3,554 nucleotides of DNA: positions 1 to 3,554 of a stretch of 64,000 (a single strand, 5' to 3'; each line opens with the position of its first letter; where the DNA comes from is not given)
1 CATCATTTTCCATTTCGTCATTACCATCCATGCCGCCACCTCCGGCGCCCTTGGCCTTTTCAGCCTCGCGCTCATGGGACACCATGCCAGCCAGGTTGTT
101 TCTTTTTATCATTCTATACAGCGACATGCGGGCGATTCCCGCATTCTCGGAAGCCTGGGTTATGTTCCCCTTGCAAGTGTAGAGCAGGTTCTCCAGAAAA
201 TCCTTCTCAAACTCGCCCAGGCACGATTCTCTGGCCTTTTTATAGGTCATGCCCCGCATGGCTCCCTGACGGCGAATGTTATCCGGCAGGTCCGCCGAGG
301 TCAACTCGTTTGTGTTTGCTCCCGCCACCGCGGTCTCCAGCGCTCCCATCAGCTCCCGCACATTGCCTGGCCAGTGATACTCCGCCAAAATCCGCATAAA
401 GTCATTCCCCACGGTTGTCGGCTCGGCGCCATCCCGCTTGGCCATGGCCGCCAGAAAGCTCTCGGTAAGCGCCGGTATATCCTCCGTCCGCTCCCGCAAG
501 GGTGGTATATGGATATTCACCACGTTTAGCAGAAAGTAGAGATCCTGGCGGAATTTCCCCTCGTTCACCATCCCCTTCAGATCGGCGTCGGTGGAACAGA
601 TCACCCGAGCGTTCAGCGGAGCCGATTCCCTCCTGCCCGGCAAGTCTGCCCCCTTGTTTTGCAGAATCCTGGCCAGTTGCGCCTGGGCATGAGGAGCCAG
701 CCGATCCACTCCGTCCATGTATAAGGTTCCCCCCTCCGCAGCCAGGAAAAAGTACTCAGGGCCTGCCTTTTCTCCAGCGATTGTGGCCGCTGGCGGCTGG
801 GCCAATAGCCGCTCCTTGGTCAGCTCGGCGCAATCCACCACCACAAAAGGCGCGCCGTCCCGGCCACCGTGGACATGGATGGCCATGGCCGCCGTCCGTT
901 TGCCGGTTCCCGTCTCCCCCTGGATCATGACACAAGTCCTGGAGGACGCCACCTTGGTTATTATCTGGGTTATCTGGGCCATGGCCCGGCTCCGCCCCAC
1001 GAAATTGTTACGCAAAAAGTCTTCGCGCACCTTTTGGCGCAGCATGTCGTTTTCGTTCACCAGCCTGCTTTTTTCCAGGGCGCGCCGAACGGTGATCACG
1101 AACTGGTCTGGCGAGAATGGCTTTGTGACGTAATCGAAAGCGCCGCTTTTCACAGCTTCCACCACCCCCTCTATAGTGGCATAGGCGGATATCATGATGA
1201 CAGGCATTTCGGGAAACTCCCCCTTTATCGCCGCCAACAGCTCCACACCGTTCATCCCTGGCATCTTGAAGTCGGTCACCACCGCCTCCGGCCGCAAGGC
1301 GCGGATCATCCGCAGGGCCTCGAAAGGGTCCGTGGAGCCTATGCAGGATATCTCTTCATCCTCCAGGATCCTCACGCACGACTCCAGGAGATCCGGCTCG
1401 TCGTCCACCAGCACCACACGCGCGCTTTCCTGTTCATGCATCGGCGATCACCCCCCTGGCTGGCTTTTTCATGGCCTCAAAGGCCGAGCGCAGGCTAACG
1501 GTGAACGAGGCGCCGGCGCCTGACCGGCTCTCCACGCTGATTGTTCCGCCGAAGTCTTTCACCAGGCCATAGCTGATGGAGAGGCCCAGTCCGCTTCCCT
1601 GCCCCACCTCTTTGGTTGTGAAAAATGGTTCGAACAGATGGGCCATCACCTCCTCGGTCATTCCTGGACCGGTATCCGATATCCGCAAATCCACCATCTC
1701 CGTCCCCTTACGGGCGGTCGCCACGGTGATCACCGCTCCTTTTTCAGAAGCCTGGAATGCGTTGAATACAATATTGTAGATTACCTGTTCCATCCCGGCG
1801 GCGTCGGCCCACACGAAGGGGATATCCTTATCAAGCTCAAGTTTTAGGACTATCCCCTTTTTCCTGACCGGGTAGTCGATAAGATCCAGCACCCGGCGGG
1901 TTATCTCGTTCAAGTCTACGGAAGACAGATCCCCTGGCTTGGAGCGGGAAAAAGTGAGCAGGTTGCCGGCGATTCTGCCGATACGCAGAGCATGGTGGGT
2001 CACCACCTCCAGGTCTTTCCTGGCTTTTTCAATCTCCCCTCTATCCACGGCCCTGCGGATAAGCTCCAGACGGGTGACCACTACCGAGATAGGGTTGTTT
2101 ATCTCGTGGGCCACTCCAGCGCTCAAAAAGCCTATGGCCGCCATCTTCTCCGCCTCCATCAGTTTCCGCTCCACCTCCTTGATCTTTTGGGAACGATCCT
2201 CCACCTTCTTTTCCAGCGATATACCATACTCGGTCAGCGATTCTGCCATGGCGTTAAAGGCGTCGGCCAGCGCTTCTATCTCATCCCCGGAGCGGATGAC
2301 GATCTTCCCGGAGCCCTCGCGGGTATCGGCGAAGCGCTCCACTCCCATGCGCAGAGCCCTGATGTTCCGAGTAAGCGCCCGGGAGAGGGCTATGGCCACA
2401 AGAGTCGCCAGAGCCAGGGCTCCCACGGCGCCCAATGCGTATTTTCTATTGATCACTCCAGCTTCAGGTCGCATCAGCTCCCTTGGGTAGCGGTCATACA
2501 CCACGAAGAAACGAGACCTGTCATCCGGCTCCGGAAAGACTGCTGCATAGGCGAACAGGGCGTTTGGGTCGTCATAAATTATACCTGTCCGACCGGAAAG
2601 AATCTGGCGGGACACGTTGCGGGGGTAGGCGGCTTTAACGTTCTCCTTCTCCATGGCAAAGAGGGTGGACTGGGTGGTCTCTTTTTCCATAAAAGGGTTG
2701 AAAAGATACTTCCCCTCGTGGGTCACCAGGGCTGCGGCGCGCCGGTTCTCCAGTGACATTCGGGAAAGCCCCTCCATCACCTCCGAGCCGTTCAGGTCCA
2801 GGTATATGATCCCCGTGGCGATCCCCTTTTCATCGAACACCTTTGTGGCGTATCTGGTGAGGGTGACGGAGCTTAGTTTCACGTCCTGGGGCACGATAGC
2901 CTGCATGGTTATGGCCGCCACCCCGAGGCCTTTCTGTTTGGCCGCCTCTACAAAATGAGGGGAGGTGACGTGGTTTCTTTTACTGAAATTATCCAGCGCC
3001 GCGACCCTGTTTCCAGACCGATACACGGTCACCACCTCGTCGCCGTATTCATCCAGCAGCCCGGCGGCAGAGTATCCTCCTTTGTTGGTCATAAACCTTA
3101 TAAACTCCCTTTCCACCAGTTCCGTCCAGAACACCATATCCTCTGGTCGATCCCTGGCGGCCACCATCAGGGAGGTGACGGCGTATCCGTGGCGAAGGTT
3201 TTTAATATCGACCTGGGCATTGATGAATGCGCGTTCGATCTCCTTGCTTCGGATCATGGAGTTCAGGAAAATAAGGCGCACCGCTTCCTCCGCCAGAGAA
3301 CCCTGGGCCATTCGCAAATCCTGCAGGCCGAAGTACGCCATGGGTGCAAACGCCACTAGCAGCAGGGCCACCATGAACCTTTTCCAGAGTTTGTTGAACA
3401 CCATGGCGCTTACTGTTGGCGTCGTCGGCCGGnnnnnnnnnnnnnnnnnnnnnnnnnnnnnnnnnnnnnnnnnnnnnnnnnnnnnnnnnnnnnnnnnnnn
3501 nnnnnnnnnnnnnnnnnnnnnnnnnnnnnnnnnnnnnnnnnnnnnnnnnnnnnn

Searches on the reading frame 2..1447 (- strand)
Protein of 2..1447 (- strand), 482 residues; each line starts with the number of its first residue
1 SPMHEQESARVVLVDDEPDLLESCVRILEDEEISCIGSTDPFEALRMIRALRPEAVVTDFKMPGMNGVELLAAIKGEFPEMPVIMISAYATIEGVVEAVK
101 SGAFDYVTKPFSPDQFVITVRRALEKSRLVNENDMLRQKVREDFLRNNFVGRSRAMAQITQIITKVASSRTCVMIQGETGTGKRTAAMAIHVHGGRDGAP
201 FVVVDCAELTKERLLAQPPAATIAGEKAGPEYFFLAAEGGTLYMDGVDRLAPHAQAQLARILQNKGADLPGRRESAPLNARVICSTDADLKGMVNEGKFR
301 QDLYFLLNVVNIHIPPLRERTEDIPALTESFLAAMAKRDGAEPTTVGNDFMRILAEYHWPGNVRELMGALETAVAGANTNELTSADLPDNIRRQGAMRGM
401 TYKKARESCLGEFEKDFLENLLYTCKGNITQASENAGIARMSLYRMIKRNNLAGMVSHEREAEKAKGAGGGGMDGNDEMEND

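Call 8: search_protein_families(library=pfam, proteins=[window:2-1447:-], max_evalue=0.01)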
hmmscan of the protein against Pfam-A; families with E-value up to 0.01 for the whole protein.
window:2-1447:- (482 aa): 8 families
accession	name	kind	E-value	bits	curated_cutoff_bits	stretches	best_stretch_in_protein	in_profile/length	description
PF00158.32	Sigma54_activat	-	3.4e-35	121.7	20.2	1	150-313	2-168/168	Sigma-54 interaction domain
PF00072.30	Response_reg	-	8.6e-27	94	30.2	1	11-119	1-109/111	Response regulator receiver domain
PF14532.12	Sigma54_activ_2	-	4.3e-23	82.5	25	1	150-317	1-138/138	Sigma-54 interaction domain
PF25601.1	AAA_lid_14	-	2.5e-21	75.8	27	1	318-396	1-79/87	AAA+ ATPase lid domain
PF13191.12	AAA_16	-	5.1e-07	30.8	32.6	1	148-226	1-85/167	AAA ATPase domain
PF07728.20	AAA_5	-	1.5e-05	25.5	22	1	173-277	2-105/139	AAA domain (dynein-related subfamily)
PF02954.25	HTH_8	-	4.4e-05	23.6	22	1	411-448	3-40/42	Bacterial regulatory protein, Fis family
PF06068.19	TIP49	-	0.0011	18.7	23.8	1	148-209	25-88/347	TIP49 P-loop domain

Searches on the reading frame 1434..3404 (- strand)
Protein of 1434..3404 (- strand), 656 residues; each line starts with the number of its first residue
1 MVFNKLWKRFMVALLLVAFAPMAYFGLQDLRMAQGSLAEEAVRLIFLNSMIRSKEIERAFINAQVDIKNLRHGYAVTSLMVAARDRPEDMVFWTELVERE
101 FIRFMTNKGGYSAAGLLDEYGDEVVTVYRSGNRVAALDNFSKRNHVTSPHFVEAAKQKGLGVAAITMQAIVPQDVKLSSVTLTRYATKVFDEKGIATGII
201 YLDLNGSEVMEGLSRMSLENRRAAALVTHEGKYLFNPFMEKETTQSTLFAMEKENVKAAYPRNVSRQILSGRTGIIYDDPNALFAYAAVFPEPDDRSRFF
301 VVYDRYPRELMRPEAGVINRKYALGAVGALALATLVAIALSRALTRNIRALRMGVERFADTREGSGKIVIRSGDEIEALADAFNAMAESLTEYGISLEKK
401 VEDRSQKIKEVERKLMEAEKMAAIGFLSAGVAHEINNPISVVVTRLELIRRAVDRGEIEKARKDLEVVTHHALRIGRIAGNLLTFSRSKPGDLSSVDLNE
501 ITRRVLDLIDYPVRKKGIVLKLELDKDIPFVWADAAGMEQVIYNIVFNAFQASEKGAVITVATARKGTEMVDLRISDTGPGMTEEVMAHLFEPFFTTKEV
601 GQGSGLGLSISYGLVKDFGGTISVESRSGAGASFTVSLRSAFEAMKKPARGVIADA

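Call 3: search_protein_families(library=pfam, proteins=[window:1434-3404:-], max_evalue=0.01)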
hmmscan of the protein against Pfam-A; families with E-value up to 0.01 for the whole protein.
window:1434-3404:- (656 aa): 5 families
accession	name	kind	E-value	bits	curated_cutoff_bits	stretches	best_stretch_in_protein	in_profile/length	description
PF02518.31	HATPase_c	-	1.5e-23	83.8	26.4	1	534-639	2-108/111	Histidine kinase-, DNA gyrase B-, and HSP90-like ATPase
PF00512.31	HisKA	-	1.7e-09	38.1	26.9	1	427-490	5-65/66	His Kinase A (phospho-acceptor) domain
PF00672.30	HAMP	-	7.7e-07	29.8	25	1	340-391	2-52/53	HAMP domain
PF21623.3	HK_sensor_dom_bact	-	1.6e-06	27.9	27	1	96-292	52-244/253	Bacterial histidine kinase, sensor domain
PF02743.24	dCache_1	-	4.2e-06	26.9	45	1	90-288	57-229/240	Cache domain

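Call 72: search_protein_families(library=ncbifam, proteins=[window:1434-3404:-], max_evalue=0.001)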
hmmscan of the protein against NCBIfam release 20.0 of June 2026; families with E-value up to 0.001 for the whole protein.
window:1434-3404:- (656 aa): 84 families (the best 25 are shown)
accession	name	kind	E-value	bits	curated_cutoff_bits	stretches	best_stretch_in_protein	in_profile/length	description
NF008468.0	PRK11360.1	equivalog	6.4e-61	206.5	646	1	402-641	375-609/616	two-component system sensor histidine kinase AtoS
NF052574.1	HisKinEspCMyxo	equivalog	2.7e-49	168.1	1200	1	408-645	401-642/785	serine histidine kinase EspC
NF010411.0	PRK13837.1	equivalog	1.1e-48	165.9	647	1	404-641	430-676/828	two-component system VirA-like sensor kinase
NF007688.0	PRK10364.1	equivalog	3.9e-46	157.7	479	1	408-641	224-452/460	two-component system sensor histidine kinase ZraS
NF038348.1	T2SS_HK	subfamily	3.8e-45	154.4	450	2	470-638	406-571/574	histidine kinase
NF052573.1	HisKinEspAMyxo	equivalog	1.2e-41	142.6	1400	1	408-651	368-622/755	serine histidine kinase EspA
NF046020.1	HisKinCckABruc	equivalog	3.2e-39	134.5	1000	1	409-646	465-713/868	cell cycle histidine kinase CckA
NF010076.0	PRK13557.1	subfamily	5.1e-38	130.8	631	1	409-639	148-393/540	histidine kinase famiy protein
NF033092.0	HK_WalK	equivalog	3e-37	128.5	725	2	429-638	377-592/594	cell wall metabolism sensor histidine kinase WalK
NF046026.1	HisKinCckACaul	equivalog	1.6e-36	125.7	1000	1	408-647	286-539/678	cell cycle histidine kinase CckA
NF047497.1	HK_LIC_12097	equivalog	5e-36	124.2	500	1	361-638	90-364/367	LIC_12097 family sensor histidine kinase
NF047794.1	HisKinPtgB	equivalog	2.6e-34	118.5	1000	1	327-626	342-641/656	two-component system sensor histidine kinase PgtB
NF041777.1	sens_FixL_Rhizob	equivalog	8.3e-34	117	850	1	406-641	244-482/485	sensor protein FixL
NF047466.1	hybrid_RR_LvrB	exception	1.7e-33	116.4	500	1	405-638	132-374/377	hybrid histidine kinase/response regulator LvrB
NF011874.0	PRK15347.1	equivalog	1.8e-32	112.4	852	1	331-638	308-612/921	two component system sensor kinase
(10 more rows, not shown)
